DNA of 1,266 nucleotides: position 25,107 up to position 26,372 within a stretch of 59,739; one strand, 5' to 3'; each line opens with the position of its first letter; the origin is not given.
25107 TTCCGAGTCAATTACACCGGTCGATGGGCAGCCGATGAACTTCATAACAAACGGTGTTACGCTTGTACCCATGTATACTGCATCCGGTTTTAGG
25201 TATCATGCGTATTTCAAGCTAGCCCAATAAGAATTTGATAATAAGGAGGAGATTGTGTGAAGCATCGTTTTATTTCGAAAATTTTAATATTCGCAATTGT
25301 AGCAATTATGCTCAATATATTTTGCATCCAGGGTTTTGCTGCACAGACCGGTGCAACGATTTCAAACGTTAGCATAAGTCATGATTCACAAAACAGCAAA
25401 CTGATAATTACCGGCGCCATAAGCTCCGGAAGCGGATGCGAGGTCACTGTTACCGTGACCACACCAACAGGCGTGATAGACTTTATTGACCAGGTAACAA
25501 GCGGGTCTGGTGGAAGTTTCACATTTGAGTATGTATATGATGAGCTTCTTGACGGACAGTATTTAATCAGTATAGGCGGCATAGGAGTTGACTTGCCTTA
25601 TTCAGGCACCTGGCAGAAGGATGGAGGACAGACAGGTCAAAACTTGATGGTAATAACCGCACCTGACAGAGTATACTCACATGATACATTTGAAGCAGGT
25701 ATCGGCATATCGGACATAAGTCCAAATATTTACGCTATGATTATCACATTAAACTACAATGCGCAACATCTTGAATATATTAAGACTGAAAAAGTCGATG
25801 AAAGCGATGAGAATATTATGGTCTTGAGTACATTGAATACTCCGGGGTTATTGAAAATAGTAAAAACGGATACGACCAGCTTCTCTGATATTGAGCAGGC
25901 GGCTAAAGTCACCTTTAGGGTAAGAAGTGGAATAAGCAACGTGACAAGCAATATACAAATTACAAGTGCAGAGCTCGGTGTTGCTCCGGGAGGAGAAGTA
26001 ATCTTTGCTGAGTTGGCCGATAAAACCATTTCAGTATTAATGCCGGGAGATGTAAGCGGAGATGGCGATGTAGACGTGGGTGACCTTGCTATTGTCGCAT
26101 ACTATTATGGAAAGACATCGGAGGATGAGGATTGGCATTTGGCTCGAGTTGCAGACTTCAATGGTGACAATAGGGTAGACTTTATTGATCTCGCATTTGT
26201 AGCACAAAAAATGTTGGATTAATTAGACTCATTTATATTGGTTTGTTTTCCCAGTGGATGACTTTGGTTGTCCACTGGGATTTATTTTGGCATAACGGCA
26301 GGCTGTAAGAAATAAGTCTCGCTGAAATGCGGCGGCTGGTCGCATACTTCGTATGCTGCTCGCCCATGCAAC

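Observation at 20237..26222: Two-tier cohesin / dockerin / SLH scaffold encoded around a GH127-type beta-L-arabinofuranosidase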

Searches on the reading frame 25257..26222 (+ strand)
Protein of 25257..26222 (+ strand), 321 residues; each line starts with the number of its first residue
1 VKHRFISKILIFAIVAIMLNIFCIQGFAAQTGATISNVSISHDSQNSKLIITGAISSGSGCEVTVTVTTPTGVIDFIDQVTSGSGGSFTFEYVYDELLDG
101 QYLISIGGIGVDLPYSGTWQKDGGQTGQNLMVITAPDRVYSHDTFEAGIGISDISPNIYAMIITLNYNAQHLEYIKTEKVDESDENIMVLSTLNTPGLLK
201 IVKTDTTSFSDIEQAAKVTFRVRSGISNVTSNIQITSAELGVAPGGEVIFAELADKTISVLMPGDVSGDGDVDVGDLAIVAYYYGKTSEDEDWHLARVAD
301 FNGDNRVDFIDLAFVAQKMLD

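Call 3: search_protein_families(library=pfam, proteins=[window:25257-26222:+], max_evalue=0.01)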
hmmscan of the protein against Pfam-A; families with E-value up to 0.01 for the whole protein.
window:25257-26222:+ (321 aa): 3 families
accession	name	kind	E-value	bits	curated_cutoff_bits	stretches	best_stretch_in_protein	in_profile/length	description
PF00404.24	Dockerin_1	-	3.3e-09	37.2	22.9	1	263-320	1-57/57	Dockerin type I domain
PF00963.24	Cohesin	-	3.4e-09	37.5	24.1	1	133-259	5-138/139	Cohesin domain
PF13517.12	FG-GAP_3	-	0.0059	17.6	26.9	0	291-310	41-60/61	FG-GAP-like repeat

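Call 7: search_solved_structures(query=window:25257-26222:+, max_evalue=1, show_alignments=3)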
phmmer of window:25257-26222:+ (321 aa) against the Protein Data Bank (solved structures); distinct sequences matched with E-value up to 1: 49.
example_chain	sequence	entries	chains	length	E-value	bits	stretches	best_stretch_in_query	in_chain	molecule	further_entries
5nrk_B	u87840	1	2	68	0.0016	21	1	263-318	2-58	DocCel5: Type I dockerin repeat domain from A. cellulolyticus family 5 endoglucanase WP_01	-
2y3n_B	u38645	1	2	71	0.0024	20.4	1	260-316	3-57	CELLULOSOMAL FAMILY-48 PROCESSIVE GLYCOSIDE HYDROLASE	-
7ouu_A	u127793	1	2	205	0.008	18.7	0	50-115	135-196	Isoform 2 of Filamin-C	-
7p0e_A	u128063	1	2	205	0.014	17.9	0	50-115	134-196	Isoform 2 of Filamin-C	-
2jnk_A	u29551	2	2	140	0.023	17.2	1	262-320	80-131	Hyalurononglucosaminidase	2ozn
7ouv_A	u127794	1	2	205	0.028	16.9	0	50-115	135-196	Isoform 2 of Filamin-C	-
1tcf_A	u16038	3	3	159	0.03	16.8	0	265-312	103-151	TROPONIN C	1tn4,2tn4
1a2x_A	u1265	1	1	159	0.036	16.5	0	264-313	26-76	TROPONIN C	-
8zvk_A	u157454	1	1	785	0.038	16.5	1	255-320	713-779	AaBgIC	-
5lxv_B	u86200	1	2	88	0.044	16.3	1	262-316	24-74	Carbohydrate-binding protein WP_009985128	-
2k0j_A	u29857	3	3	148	0.058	15.9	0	265-321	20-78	calmodulin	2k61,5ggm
1k9u_A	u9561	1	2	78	0.062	15.8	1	255-312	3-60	Polcalcin Phl p 7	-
5nrm_B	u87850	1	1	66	0.064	15.7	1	263-317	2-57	DocCel5: Type I dockerin repeat domain from A. cellulolyticus family 5 endoglucanase WP_01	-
6xxx_AAA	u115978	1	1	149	0.07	15.6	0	265-311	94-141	Calmodulin-1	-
2kdh_A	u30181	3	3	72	0.088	15.3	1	263-311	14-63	Troponin C, slow skeletal and cardiac muscles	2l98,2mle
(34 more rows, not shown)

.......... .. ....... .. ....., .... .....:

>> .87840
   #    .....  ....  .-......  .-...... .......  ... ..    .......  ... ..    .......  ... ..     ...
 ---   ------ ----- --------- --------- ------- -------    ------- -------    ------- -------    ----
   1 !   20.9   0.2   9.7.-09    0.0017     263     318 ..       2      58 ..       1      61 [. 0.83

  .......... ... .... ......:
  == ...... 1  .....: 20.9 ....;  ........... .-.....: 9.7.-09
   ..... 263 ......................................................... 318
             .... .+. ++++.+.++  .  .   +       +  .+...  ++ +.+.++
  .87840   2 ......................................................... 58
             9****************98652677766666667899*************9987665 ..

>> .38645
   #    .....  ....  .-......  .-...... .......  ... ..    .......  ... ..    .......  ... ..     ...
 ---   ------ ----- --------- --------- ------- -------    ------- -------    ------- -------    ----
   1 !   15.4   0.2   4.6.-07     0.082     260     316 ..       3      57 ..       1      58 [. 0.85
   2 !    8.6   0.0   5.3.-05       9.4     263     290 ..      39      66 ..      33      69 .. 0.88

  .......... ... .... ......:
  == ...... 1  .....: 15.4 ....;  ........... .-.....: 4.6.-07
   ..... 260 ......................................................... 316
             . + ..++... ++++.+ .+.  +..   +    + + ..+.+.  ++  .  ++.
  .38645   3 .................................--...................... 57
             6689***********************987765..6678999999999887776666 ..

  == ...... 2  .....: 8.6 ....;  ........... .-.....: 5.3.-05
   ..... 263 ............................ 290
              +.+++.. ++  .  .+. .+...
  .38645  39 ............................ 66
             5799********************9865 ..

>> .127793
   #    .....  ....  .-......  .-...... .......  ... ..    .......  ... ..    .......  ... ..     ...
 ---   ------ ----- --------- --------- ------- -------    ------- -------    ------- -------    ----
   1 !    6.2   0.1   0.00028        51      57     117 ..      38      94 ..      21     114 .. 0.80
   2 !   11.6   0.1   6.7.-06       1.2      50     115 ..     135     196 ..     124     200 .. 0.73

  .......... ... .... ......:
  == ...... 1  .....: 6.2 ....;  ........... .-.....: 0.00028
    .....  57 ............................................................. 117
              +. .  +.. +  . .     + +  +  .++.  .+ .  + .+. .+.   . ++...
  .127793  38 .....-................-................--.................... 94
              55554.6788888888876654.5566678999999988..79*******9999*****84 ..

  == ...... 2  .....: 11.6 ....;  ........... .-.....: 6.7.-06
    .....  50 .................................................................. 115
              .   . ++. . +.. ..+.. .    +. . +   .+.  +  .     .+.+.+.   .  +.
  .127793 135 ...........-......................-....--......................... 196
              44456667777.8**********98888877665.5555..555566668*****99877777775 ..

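Call 9: find_related_loci(query=window:25257-26222:+, collection=genome_contigs, flank=10000)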
Query window:25257-26222:+ (321 aa) in genome_contigs; peptide patterns used: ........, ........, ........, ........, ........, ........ (x = any residue, [..] = any of these).
99 stretches matched a pattern, but none encodes a relative of the query by tblastn (E <= 1e-3).

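Call 10: find_homologous_proteins(query=window:25257-26222:+, max_evalue=0.001)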
Query window:25257-26222:+ (321 aa): 12 proteins with E <= 0.001 among 4080 candidates.
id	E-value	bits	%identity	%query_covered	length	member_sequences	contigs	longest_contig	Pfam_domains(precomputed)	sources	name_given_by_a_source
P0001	8.1e-205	697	100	100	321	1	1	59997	PF00404.25,PF00963.25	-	-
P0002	5.4e-146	504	73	100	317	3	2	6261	PF00404.25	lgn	-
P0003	2.0e-127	443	64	100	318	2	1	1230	PF00404.25,PF00963.25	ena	-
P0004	2.8e-30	124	39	46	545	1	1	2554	PF00404.25,PF00963.25,PF07554.20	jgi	jgi:hypothetical protein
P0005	3.2e-21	94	64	18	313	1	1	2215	PF00404.25,PF16342.11,PF07554.20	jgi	jgi:hypothetical protein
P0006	4.4e-21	94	53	18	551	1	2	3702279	PF00404.25,PF00963.25,PF07554.20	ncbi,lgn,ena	-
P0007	1.6e-20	92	35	38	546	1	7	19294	PF00963.25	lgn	-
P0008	3.1e-20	91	54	20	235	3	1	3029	PF00404.25,PF07554.20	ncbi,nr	ncbi:MAG TPA: hypothetical protein GXZ22_00095, partial [Clostridiaceae bacterium]|nr:hypothetical p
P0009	5.4e-19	87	55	17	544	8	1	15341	PF00404.25,PF00963.25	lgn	-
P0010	2.4e-18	85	56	19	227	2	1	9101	PF00404.25,PF16342.11,PF07554.20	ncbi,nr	ncbi:MAG TPA: hypothetical protein GXZ22_09495, partial [Clostridiaceae bacterium]|nr:hypothetical p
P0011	5.1e-16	77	53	18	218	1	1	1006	PF00404.25,PF16342.11,PF07554.20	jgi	jgi:hypothetical protein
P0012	6.2e-13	67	64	17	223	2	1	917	PF00404.25,PF16342.11,PF07554.20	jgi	jgi:hypothetical protein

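Call 11: find_encoding_contigs(protein=P0002, flank=10000, max_places=4)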
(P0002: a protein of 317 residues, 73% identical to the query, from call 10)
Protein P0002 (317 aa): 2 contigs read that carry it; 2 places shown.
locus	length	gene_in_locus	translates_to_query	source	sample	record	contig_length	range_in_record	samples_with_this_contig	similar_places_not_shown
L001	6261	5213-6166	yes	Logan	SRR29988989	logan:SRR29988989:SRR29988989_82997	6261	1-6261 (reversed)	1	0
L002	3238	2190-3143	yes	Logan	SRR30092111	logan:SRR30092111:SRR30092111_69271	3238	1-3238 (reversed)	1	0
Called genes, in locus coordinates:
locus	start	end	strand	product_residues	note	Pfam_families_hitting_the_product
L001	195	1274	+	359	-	PF00963:Cohesin (weak), PF00395:SLH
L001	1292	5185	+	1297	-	PF13385:Laminin_G_3, PF20578:aBig_2, PF07532:Big_4, PF00041:fn3 (faint), PF07944:Beta-AFase-like_GH127_cat, PF20736:Glyco_hydro127M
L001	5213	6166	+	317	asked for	PF00404:Dockerin_1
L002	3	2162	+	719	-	?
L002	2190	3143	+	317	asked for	PF00404:Dockerin_1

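Call 12: find_encoding_contigs(protein=P0006, flank=10000, max_places=3)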
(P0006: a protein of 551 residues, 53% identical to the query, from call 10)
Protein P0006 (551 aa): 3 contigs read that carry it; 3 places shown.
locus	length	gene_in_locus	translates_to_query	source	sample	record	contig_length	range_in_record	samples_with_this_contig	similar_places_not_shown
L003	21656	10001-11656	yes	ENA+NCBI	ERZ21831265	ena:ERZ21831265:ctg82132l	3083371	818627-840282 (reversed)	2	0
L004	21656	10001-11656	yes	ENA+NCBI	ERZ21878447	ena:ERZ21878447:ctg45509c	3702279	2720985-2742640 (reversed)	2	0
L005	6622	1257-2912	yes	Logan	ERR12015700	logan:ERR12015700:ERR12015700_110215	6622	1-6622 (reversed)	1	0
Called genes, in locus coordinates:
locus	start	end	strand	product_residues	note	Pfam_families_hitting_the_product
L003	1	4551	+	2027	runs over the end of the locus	PF00933:Glyco_hydro_3, PF01915:Glyco_hydro_3_C, PF14310:Fn3-like, PF07081:DUF1349, PF17851:GH43_C2, PF07081:DUF1349 (weak), PF00963:Cohesin, PF07554:FIVAR (weak), +4 more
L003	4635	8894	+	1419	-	PF00331:Glyco_hydro_10, PF16342:DUF4972 (faint), PF17851:GH43_C2, PF07081:DUF1349, PF07554:FIVAR (weak), PF00963:Cohesin, PF07554:FIVAR (weak), PF00404:Dockerin_1 (weak)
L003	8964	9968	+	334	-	PF00395:SLH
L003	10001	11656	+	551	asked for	PF00963:Cohesin, PF07554:FIVAR, PF00404:Dockerin_1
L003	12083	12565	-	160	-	PF00080:Sod_Cu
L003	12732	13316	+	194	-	PF07638:Sigma70_ECF, PF04542:Sigma70_r2, PF08281:Sigma70_r4_2, PF04545:Sigma70_r4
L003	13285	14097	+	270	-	-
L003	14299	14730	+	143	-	-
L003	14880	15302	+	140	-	-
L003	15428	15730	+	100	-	PF01527:HTH_Tnp_1 (weak)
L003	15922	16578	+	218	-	PF13276:HTH_21 (weak), PF00665:rve, PF13683:rve_3, PF13333:rve_2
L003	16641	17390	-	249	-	PF10740:DUF2529 (faint), PF13580:SIS_2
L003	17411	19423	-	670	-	PF08279:HTH_11 (faint), PF08280:HTH_Mga (faint), PF00874:PRD, PF00359:PTS_EIIA_2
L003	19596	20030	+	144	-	PF00359:PTS_EIIA_2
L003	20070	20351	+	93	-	PF02302:PTS_IIB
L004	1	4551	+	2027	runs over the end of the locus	PF00933:Glyco_hydro_3, PF01915:Glyco_hydro_3_C, PF14310:Fn3-like, PF07081:DUF1349, PF17851:GH43_C2, PF07081:DUF1349 (weak), PF00963:Cohesin, PF07554:FIVAR (weak), +4 more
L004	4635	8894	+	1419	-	PF00331:Glyco_hydro_10, PF16342:DUF4972 (faint), PF17851:GH43_C2, PF07081:DUF1349, PF07554:FIVAR (weak), PF00963:Cohesin, PF07554:FIVAR (weak), PF00404:Dockerin_1 (weak)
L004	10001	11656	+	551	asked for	PF00963:Cohesin, PF07554:FIVAR, PF00404:Dockerin_1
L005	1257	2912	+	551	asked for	PF00963:Cohesin, PF07554:FIVAR, PF00404:Dockerin_1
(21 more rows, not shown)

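Call 44: search_protein_families(library=pfam, alignment_id=A4, max_evalue=0.00001)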
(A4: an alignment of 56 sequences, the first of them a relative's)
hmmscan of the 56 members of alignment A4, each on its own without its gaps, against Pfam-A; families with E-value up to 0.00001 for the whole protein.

A. member 1, L003:10001-10828:+ (276 aa): 0 families

B. families by the number of members that match (of 56 scanned): 24 families
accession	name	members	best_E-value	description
PF04616.20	Glyco_hydro_43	22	9.5e-45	Glycosyl hydrolases family 43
PF17851.8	GH43_C2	19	3.5e-41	Beta xylosidase C-terminal Concanavalin A-like domain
PF03422.21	CBM_6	18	3.1e-36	Carbohydrate binding module (family 6)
PF17829.7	GH115_C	16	1.4e-08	Glycosyl hydrolase family 115 C-terminal domain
PF07081.18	DUF1349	10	7.3e-24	Protein of unknown function (DUF1349)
PF21461.3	HL_N-beta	10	1.2e-09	Hyaluronate lyase, N-terminal beta-sheet domain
PF02368.24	Big_2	9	1.8e-11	Bacterial Ig-like domain (group 2)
PF20578.4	aBig_2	8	4.7e-17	Atrophied bacterial Ig domain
PF12733.13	Cadherin-like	7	1.9e-08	Cadherin-like beta sandwich domain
PF00331.26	Glyco_hydro_10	6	5.3e-31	Glycosyl hydrolase family 10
PF01915.27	Glyco_hydro_3_C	5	1.4e-35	Glycosyl hydrolase family 3 C-terminal domain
PF14310.12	Fn3-like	5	2e-23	Fibronectin type III-like domain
PF16990.11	CBM_35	5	7.9e-10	Carbohydrate binding module (family 35)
PF07944.18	Beta-AFase-like_GH127_cat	4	1e-106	Beta-L-arabinofuranosidase, GH127 catalytic domain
PF00933.27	Glyco_hydro_3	4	8.2e-34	Glycosyl hydrolase family 3 N terminal domain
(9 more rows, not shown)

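Call 47: predict_structure(alignment_id=A3)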
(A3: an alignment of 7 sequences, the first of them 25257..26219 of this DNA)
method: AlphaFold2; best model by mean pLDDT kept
length: 321 residues; sequences in the alignment: 7
mean_pLDDT: 78.0   pTM: 0.58
mean pLDDT of the five models: 78.0, 77.6, 71.8, 65.5, 60.6
residues with pLDDT >= 90: 45; 70-90: 200; 50-70: 60; < 50: 16
segments of 3 or more residues with pLDDT < 50: 19-31
pLDDT, mean of each block of 10 residues (from residue 1): 64 62 36 76 86 82 82 76 86 82 78 75 68 87 87 69 87 84 60 70 63 76 87 86 68 87 85 90 94 87 90 90 80
secondary structure, 60 per line:
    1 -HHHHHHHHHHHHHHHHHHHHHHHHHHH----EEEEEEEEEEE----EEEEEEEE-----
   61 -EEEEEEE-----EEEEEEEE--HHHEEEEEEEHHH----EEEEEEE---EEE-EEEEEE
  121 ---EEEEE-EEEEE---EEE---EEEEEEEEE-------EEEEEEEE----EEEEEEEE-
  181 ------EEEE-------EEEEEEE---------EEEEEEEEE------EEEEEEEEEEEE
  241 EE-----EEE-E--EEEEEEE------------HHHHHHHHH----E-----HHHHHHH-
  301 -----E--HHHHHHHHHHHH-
elements in order: H2-28 E33-43 E48-55 E62-68 E74-81 E87-93 E101-107 E111-113 E115-120 E124-128 E130-134 E138-140 E144-152 E160-167 E172-179 E187-190 E198-204 E214-222 E229-242 E248-250 E255-261 H274-282 H293-299 H309-320
